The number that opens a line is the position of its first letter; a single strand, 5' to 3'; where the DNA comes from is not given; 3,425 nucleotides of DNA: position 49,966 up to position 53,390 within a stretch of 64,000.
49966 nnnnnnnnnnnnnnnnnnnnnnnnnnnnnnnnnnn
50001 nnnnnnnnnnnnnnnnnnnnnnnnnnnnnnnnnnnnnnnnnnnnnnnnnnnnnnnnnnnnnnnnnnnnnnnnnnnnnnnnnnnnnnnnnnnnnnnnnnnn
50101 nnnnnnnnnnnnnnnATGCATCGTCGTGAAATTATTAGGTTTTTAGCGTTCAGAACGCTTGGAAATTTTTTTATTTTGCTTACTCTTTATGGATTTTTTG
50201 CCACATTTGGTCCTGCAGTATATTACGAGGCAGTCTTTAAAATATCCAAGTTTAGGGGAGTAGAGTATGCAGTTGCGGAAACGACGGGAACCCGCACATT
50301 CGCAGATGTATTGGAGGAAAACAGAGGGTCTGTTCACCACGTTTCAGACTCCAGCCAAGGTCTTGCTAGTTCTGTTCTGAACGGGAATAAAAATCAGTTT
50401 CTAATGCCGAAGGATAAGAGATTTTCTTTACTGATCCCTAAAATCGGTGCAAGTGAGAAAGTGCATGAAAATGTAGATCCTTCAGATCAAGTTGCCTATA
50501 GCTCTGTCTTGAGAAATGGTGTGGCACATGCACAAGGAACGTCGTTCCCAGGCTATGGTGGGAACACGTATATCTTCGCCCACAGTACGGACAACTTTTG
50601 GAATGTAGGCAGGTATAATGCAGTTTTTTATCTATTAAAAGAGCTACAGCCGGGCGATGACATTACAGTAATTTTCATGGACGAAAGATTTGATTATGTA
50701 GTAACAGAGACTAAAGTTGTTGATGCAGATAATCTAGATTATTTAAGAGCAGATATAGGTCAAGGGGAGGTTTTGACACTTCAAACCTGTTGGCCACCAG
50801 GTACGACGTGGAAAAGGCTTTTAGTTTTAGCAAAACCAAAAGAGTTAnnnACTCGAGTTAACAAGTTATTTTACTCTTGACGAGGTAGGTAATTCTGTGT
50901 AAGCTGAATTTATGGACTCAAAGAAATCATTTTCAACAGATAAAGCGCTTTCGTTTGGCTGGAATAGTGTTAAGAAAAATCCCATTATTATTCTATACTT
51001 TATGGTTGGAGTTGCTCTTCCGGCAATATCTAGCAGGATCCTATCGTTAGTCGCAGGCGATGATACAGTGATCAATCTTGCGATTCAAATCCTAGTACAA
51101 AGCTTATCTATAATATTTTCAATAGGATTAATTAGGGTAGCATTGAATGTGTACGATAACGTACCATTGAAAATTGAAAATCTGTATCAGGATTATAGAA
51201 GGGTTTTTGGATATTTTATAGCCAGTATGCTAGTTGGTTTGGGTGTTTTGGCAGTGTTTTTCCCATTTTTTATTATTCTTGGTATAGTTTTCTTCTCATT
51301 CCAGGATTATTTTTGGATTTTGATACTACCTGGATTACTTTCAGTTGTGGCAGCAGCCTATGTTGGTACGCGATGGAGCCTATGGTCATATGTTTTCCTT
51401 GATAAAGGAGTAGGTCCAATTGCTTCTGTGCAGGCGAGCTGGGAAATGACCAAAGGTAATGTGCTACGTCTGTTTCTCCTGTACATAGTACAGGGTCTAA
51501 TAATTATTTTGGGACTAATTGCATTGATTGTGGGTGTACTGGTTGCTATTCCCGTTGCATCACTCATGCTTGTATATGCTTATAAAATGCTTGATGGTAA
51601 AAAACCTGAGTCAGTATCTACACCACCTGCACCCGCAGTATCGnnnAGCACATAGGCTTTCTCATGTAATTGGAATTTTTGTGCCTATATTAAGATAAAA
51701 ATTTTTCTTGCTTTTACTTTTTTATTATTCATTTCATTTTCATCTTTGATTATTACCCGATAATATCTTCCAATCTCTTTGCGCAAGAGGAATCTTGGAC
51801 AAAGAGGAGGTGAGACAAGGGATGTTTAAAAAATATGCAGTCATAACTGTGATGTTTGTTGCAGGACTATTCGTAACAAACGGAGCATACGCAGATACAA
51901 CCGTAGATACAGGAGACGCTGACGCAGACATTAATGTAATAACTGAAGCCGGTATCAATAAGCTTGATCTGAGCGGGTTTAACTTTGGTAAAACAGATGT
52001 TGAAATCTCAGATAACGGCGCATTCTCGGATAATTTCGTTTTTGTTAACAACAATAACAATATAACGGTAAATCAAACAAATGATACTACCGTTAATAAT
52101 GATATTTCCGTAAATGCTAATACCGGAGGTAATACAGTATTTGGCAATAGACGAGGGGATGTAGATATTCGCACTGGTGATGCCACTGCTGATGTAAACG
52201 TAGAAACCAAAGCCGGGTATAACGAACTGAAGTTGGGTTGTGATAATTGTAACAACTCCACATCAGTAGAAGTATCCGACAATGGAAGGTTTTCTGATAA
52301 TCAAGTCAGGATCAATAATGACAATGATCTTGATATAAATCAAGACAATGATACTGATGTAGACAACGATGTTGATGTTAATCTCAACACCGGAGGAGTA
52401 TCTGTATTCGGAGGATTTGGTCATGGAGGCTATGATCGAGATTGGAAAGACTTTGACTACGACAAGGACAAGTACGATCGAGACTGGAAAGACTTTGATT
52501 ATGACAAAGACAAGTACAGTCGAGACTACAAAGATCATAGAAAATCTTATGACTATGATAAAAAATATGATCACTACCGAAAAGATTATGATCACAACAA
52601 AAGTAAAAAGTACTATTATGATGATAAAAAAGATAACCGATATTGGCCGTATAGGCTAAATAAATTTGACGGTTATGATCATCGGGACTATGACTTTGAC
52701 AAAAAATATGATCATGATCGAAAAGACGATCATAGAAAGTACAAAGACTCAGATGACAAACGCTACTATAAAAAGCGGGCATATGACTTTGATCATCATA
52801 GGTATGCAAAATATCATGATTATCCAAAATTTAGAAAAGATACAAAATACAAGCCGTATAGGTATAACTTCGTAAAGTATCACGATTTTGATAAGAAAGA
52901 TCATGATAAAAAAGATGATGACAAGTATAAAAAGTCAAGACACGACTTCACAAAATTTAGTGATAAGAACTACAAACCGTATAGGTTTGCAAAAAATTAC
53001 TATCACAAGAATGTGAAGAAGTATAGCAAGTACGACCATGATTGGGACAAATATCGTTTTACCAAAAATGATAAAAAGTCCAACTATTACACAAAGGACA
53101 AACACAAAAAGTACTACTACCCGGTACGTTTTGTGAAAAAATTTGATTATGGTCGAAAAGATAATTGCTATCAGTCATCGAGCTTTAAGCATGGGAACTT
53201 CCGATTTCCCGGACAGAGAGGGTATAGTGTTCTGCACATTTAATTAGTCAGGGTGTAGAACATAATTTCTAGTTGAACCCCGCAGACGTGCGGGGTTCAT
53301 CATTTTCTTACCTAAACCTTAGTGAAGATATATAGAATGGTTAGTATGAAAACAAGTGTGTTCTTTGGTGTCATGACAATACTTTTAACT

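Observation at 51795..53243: Secreted protein with a 300-aa Tyr/Asp/Lys/His/Arg tandem-repeat tail, next to a sortase/DsbAB module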

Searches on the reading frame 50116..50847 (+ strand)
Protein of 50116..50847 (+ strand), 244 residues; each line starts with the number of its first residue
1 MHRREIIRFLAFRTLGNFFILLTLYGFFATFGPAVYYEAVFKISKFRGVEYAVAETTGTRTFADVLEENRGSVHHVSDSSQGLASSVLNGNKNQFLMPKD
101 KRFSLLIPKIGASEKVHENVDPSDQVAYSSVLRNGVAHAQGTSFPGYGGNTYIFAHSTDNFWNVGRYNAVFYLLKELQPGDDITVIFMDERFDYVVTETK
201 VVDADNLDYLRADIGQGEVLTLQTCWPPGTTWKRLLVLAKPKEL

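Call 27: find_related_loci(query=A2, collection=genome_contigs, flank=10000)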
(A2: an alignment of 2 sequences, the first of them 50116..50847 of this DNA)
Query A2 (244 aa) in genome_contigs; peptide patterns used: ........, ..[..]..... (x = any residue, [..] = any of these).
138 stretches matched a pattern; 62 encode a relative of the query (tblastn E <= 1e-3); 62 distinct loci.
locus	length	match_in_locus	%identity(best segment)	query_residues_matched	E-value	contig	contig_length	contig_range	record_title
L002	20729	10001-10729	74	1-242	4e-123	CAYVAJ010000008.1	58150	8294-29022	MAG TPA_asm: uncultured Gammaproteobacteria bacterium isolate SRP144015_co1_62 genome assembly, contig: NODE_285_length_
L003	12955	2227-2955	70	1-242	2e-116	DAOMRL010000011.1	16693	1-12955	MAG TPA_asm: Candidatus Levyibacteriota bacterium isolate AMR_MDS_5809 NODE_857_length_16693_cov_3.133850, whole genome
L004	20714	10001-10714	57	1-242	9e-94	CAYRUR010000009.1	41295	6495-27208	MAG TPA_asm: uncultured Gammaproteobacteria bacterium isolate SRP144015_co1_42 genome assembly, contig: NODE_504_length_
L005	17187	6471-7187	54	1-241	3e-88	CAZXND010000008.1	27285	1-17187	MAG TPA_asm: uncultured Gammaproteobacteria bacterium isolate SRP192515_co1_195 genome assembly, contig: NODE_1578_lengt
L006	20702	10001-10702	54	1-242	7e-84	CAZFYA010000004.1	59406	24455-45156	MAG TPA_asm: uncultured Gammaproteobacteria bacterium isolate SRP239243_co2_396 genome assembly, contig: NODE_601_length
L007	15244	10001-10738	53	1-242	1e-83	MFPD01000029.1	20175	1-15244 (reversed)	MAG: Candidatus Levybacteria bacterium RIFCSPLOWO2_02_FULL_37_18 rifcsplowo2_02_scaffold_9003, whole genome shotgun sequ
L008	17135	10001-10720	53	1-242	6e-84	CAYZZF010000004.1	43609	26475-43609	MAG TPA_asm: uncultured Gammaproteobacteria bacterium isolate SRP093762_co1_95 genome assembly, contig: NODE_544_length_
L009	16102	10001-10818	53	1-243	1e-83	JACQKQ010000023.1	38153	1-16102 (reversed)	MAG: Candidatus Levyibacteriota bacterium isolate NC_groundwater_1181_Ag_S-0.1um_42_368 S_p1_S3_coassembly_k141_766641,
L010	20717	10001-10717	50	3-242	9e-83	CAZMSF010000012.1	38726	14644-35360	MAG TPA_asm: uncultured Gammaproteobacteria bacterium isolate SRP135725_co1_372 genome assembly, contig: NODE_1009_lengt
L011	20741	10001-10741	49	1-244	7e-83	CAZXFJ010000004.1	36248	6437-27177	MAG TPA_asm: uncultured Gammaproteobacteria bacterium isolate SRP292972_co1_15 genome assembly, contig: NODE_624_length_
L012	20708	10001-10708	55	1-242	1e-87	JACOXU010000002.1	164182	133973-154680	MAG: Candidatus Levyibacteriota bacterium isolate NC_groundwater_161_Ag_S-0.1um_37_19 S4_GD2017_2_S1_scaffold_107, whole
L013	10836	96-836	51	1-242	2e-82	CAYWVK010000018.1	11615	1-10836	MAG TPA_asm: uncultured Gammaproteobacteria bacterium isolate SRP192927_co6_216 genome assembly, contig: NODE_13892_leng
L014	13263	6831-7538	57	1-242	5e-82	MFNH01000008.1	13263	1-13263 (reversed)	MAG: Candidatus Levybacteria bacterium RBG_16_35_11 RBG_16_scaffold_12139, whole genome shotgun sequence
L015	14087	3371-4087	50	3-242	7e-82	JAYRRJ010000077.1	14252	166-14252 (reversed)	MAG: Candidatus Levyibacteriota bacterium isolate XM1_ASGE3bin.27 k141_442525, whole genome shotgun sequence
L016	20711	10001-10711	50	2-242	3e-81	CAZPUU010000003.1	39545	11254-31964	MAG TPA_asm: uncultured Gammaproteobacteria bacterium isolate SRP192515_co2_165 genome assembly, contig: NODE_686_length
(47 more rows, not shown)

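Call 56: search_protein_families(library=pfam, proteins=[L002:14349-14972:+, L002:14944-15630:+, L002:15630-16259:+, L002:16264-17229:+, L002:19070-19522:+, L002:10675-11955:+, L002:11968-12735:+, L002:12725-13378:+, L002:13383-13880:+], max_evalue=0.01)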
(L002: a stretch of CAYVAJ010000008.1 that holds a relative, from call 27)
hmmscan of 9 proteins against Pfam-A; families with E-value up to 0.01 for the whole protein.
L002:14349-14972:+ (208 aa): 1 family
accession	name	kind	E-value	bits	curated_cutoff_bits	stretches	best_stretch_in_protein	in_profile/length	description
PF12389.13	Peptidase_M73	-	4.8e-16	59.6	22.5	1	2-85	2-79/196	Camelysin metallo-endopeptidase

L002:14944-15630:+ (229 aa): 0 families

L002:15630-16259:+ (210 aa): 1 family
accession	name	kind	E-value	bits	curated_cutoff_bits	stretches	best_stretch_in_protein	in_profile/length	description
PF00932.25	LTD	-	4.1e-18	66.2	34.3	1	55-165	4-107/109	Lamin Tail Domain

L002:16264-17229:+ (322 aa): 1 family
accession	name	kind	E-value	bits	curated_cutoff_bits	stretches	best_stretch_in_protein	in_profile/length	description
PF00353.25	HemolysinCabind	-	6.2e-30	103.2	23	4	187-220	1-34/36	RTX calcium-binding nonapeptide repeat (4 copies)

L002:19070-19522:+ (151 aa): 2 families
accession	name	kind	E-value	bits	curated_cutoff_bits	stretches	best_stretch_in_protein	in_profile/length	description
PF24072.1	T7_gp14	-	2.4e-05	24.8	27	1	73-137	79-139/187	T7 virus internal virion protein gp14 family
PF01442.23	Apolipoprotein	-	0.0088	16.2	90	0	91-136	84-129/190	Apolipoprotein A1/A4/E domain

L002:10675-11955:+ (427 aa): 0 families

L002:11968-12735:+ (256 aa): 2 families
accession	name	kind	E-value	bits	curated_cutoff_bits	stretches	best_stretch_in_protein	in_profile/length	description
PF01435.24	Peptidase_M48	-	2.6e-23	83.2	20.3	2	71-153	3-90/186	Peptidase family M48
PF05569.17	Peptidase_M56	-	1.7e-05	24.6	31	1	39-144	105-209/296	BlaR1 peptidase M56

L002:12725-13378:+ (218 aa): 5 families
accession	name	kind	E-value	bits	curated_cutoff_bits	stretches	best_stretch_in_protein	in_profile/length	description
PF12773.13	DZR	-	6.1e-12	46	27.3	2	3-53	1-45/45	Double zinc ribbon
PF13240.11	Zn_Ribbon_1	-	1.1e-05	25.5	25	1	2-24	1-23/23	zinc-ribbon domain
PF09624.15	DUF2393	-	0.0009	19.7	26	1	112-176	32-96/146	Protein of unknown function (DUF2393)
PF14803.11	Zn_ribbon_Nudix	-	0.0052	17.1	25.6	0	15-38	1-28/34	Nudix N-terminal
PF11355.13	DUF3157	-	0.0076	16.4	21.7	0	105-184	73-152/199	Protein of unknown function (DUF3157)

L002:13383-13880:+ (166 aa): 5 families
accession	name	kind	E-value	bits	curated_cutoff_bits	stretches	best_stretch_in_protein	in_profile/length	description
PF05656.20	DUF805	-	2.2e-17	63.9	25.7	1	49-151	7-110/111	Protein of unknown function (DUF805)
PF13240.11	Zn_Ribbon_1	-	1.8e-06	28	25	1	2-24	1-23/23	zinc-ribbon domain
PF12773.13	DZR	-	0.00059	20.4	27.3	1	3-25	1-23/45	Double zinc ribbon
PF13248.11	Zn_ribbon_3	-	0.0014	18.5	27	1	2-23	4-25/26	zinc-ribbon domain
PF14803.11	Zn_ribbon_Nudix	-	0.0088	16.4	25.6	0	15-26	1-12/34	Nudix N-terminal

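Call 84: search_protein_families(library=ncbifam, proteins=[L002:14349-14972:+, L002:14944-15630:+, L002:15630-16259:+, L002:16264-17229:+], max_evalue=0.01)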
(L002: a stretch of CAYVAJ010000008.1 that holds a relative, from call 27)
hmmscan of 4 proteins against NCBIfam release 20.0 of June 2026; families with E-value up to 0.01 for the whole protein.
L002:14349-14972:+ (208 aa): 4 families
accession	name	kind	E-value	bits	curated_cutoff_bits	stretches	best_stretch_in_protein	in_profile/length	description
NF046066.1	BioflmMtrxTasA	equivalog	1.2e-07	31.4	450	1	3-81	4-77/264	biofilm matrix protein TasA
TIGR04088.1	cognate_SipW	domain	1.9e-07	31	19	1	12-44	3-34/34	SipW-dependent-type signal peptide-containing protein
TIGR04090.1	exp_by_SipW_IV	subfamily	7.2e-05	22.6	60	1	4-91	1-79/241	BsaA family SipW-dependent biofilm matrix protein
TIGR04089.1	exp_by_SipW_III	subfamily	0.0082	16.2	60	0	8-52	7-52/179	alternate-type signal peptide domain-containing protein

L002:14944-15630:+ (229 aa): 3 families
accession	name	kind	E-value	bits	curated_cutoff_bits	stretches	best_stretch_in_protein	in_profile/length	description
NF046067.1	SigPepSipWBacil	equivalog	9.6e-32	110.1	190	1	53-220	5-174/189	signal peptidase I SipW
TIGR02228.1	sigpep_I_arch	equivalog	5.7e-28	97.8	51.85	1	57-205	4-153/158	signal peptidase I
TIGR02227.1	sigpep_I_bact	equivalog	0.0012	18.7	47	1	75-137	8-76/162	signal peptidase I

L002:15630-16259:+ (210 aa): 1 family
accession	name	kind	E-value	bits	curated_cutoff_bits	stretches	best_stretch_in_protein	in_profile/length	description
NF033680.1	exonuc_ExeM-GG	exception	1e-05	23.8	1300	1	52-189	19-148/884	extracellular exonuclease ExeM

L002:16264-17229:+ (322 aa): 8 families
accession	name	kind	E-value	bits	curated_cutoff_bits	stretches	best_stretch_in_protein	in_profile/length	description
NF033203.1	entero_EhxA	exception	3e-21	75.3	2000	2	184-285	730-831/997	enterohemolysin EhxA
NF033943.0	RTX_toxin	subfamily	3.6e-20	71.8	1000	1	184-286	697-800/930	RTX family hemolysin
NF046115.1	Ca_rpt_SMc04171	equivalog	3.9e-19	69.2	625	2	182-257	413-488/574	SMc04171 family calcium-binding repeat protein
NF035945.1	Zn_serralysin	subfamily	1.4e-11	44.3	500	3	269-310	324-365/462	serralysin family metalloprotease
NF053766.1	ZapA_metallo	exception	2e-10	40.3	940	3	269-311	335-377/483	ZapA family metalloprotease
NF050046.1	PueAB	exception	1.3e-09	37.1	670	4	195-241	372-418/616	polyurethane esterase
NF052454.1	BtaGlycanEglC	equivalog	0.00066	18.7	700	0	105-224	26-141/459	endo-1,3-1,4-beta-glycanase EglC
NF051884.1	ProteaseSapA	equivalog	0.0026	16.5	1200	0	269-303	326-360/644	protease SapA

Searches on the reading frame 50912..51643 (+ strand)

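Call 7: search_protein_families(library=pfam, proteins=[window:50912-51643:+], max_evalue=0.1)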
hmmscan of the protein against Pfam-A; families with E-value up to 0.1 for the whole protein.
window:50912-51643:+ (244 aa): 1 family
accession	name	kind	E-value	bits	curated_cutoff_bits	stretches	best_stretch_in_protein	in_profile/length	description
PF06161.16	DUF975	-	8.7e-05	22.9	34.8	1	22-216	21-228/243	Protein of unknown function (DUF975)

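Call 8: search_protein_families(library=ncbifam, proteins=[window:50912-51643:+], max_evalue=0.1)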
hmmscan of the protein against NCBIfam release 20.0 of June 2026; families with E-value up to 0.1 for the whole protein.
window:50912-51643:+ (244 aa): 0 families

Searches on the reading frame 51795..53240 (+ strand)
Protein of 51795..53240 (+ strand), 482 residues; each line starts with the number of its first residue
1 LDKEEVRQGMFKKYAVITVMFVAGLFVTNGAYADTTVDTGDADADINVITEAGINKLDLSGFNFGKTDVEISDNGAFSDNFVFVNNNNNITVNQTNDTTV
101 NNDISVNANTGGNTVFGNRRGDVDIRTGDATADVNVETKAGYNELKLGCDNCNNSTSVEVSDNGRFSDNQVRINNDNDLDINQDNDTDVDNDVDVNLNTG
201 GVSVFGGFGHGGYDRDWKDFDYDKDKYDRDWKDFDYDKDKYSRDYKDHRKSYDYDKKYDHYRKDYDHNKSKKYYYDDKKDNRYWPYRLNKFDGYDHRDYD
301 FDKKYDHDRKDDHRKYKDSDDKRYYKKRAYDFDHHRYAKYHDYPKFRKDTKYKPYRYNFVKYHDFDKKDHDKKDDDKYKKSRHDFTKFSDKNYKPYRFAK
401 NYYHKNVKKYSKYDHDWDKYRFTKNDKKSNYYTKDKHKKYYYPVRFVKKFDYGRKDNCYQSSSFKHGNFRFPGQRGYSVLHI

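Call 7: search_protein_families(library=pfam, proteins=[window:51822-53240:+], max_evalue=0.1)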
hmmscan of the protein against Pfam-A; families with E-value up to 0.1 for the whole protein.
window:51822-53240:+ (473 aa): 0 families

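Call 8: search_protein_families(library=ncbifam, proteins=[window:51822-53240:+], max_evalue=0.1)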
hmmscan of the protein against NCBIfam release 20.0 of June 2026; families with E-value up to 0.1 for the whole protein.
window:51822-53240:+ (473 aa): 0 families

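Call 10: search_solved_structures(query=window:51822-53240:+, max_evalue=1)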
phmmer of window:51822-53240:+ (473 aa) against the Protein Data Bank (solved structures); distinct sequences matched with E-value up to 1: 0.

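Call 19: predict_structure(protein=window:51822-53240:+)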
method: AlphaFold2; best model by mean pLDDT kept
length: 473 residues; sequences in the alignment: 1
mean_pLDDT: 37.8   pTM: 0.23
mean pLDDT of the five models: 37.8, 32.5, 28.8, 28.8, 27.9
residues with pLDDT >= 90: 0; 70-90: 0; 50-70: 12; < 50: 461
segments of 3 or more residues with pLDDT < 50: 1-33, 40-47, 54-61, 63-115, 117-137, 139-296, 298-385, 387-473
pLDDT, mean of each block of 10 residues (from residue 1): 31 39 43 48 46 45 40 38 34 32 35 42 41 43 41 36 36 37 35 31 36 40 41 37 40 42 39 35 37 45 40 38 37 36 37 37 42 35 34 35 39 36 36 34 29 31 38 32
secondary structure, 60 per line:
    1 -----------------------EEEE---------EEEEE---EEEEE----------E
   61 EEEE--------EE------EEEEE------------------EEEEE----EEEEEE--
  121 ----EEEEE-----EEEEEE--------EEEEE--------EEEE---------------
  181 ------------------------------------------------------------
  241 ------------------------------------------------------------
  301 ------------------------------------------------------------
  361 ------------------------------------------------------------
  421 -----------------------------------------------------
elements in order: E24-27 E37-41 E45-49 E60-64 E81-85 E104-108 E113-118 E125-129 E135-140 E149-153 E162-165

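Call 86: find_related_loci(query=A5, collection=metagenome_contigs, flank=6000)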
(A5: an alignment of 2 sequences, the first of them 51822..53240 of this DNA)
Query A5 (473 aa) in metagenome_contigs; peptide patterns used: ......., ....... (x = any residue, [..] = any of these).
301 stretches matched a pattern, but none encodes a relative of the query by tblastn (E <= 1e-3).

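Call 90: find_encoding_contigs(protein=window:51822-53240:+, flank=3000, max_places=6)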
Protein window:51822-53240:+ (473 aa): no gene with exactly this product is on record in the collection.

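Call 91: find_encoding_contigs(protein=window:51795-53240:+, flank=3000, max_places=6)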
Protein window:51795-53240:+ (482 aa): no gene with exactly this product is on record in the collection.

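Call 92: find_encoding_contigs(protein=window:51795-53240:+, flank=3000, max_places=6)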
Protein seq(482 aa) (482 aa): no gene with exactly this product is on record in the collection.
